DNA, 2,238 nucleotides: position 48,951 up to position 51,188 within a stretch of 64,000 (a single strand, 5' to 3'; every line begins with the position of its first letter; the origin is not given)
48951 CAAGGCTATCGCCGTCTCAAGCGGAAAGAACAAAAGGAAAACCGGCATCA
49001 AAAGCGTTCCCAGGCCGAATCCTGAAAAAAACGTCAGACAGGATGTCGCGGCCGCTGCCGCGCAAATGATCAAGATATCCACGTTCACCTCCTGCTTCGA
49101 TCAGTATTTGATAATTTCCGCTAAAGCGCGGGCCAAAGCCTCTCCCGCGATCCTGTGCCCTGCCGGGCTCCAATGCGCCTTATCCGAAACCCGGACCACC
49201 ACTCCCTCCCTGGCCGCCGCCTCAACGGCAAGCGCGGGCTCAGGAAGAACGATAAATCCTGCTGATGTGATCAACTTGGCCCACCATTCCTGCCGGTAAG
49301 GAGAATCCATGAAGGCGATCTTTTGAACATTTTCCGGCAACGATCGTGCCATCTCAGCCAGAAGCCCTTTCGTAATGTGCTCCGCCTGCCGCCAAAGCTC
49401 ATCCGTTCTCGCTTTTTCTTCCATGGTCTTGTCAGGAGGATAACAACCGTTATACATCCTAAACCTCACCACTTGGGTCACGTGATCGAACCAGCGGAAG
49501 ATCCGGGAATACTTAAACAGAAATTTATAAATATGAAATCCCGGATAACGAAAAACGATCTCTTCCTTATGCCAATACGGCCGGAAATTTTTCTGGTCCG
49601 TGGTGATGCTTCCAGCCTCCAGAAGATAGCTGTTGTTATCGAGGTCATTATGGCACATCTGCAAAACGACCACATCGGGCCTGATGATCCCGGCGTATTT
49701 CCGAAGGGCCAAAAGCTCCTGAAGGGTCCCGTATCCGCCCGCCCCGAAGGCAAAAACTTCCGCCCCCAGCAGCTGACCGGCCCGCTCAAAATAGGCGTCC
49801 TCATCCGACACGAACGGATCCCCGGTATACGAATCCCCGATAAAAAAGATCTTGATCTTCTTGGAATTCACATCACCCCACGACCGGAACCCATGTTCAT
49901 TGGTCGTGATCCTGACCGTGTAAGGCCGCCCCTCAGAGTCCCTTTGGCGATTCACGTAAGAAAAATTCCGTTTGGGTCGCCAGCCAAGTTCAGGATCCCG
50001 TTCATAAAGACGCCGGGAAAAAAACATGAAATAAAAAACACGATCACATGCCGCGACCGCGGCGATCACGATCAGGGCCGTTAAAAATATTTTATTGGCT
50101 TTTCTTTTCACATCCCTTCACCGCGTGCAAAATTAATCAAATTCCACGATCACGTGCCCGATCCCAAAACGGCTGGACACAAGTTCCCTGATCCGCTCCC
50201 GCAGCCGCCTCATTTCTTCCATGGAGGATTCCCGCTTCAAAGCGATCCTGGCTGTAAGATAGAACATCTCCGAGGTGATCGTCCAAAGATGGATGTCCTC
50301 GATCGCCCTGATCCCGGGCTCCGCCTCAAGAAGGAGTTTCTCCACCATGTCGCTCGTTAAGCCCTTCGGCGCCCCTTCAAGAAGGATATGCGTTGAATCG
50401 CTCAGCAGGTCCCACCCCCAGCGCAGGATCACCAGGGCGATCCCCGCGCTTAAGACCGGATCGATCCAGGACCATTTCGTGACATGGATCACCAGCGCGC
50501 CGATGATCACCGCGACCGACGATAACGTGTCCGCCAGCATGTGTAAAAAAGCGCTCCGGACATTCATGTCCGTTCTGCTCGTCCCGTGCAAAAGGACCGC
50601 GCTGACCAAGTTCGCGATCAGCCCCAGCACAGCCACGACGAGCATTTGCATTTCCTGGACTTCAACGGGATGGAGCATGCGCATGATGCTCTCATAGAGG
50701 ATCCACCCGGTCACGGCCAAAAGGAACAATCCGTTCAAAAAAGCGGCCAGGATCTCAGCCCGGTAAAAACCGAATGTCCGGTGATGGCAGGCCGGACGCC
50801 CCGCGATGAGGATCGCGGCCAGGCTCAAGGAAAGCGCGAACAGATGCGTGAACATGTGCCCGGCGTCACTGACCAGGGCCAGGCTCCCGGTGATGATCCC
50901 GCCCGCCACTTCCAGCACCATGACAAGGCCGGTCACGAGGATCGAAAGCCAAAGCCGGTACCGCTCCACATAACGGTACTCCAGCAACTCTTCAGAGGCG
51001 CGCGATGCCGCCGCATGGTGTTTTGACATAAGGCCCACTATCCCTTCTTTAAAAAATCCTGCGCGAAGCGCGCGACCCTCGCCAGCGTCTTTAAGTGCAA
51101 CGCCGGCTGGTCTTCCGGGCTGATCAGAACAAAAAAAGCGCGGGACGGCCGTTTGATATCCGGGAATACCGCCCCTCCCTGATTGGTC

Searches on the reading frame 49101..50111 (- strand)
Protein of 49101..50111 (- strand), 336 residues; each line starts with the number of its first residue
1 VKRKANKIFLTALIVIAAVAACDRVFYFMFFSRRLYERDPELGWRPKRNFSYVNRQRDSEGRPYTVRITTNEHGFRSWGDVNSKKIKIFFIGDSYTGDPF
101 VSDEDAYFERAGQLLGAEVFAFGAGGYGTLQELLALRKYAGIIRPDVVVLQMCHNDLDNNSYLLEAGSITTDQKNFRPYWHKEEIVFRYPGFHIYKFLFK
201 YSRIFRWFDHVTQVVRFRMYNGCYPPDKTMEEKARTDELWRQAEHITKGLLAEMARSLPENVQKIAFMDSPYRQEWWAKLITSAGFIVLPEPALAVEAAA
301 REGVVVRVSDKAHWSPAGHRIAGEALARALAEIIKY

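Call 80: search_protein_families(library=pfam, proteins=[window:49101-50111:-], max_evalue=0.001)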
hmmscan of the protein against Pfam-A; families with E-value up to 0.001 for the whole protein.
window:49101-50111:- (336 aa): 2 families
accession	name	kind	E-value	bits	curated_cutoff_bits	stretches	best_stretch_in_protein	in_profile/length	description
PF00657.28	Lipase_GDSL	-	7.5e-08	33.2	23.6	1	88-326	1-208/208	GDSL-like Lipase/Acylhydrolase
PF13472.12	Lipase_GDSL_2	-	4.2e-05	24.6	32.9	1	90-164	1-82/178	GDSL-like Lipase/Acylhydrolase family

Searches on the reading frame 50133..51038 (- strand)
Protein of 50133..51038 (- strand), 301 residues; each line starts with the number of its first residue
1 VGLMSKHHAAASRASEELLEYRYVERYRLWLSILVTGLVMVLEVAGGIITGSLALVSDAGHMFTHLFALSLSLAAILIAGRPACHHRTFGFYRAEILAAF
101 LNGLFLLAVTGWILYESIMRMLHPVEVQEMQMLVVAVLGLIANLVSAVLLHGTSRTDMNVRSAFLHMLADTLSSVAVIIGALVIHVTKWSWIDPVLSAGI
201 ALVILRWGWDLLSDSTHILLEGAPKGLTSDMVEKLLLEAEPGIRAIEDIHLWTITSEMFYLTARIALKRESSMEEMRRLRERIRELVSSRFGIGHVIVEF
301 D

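Call 80: search_protein_families(library=pfam, proteins=[window:50133-51038:-], max_evalue=0.001)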
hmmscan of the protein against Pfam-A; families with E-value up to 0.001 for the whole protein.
window:50133-51038:- (301 aa): 2 families
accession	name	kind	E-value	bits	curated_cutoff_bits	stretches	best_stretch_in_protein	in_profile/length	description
PF01545.26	Cation_efflux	-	1.3e-42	146.3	26.6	1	29-220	1-198/198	Cation efflux family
PF16916.11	ZT_dimer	-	1.3e-07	32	26.7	1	227-299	4-74/78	Dimerisation domain of Zinc Transporter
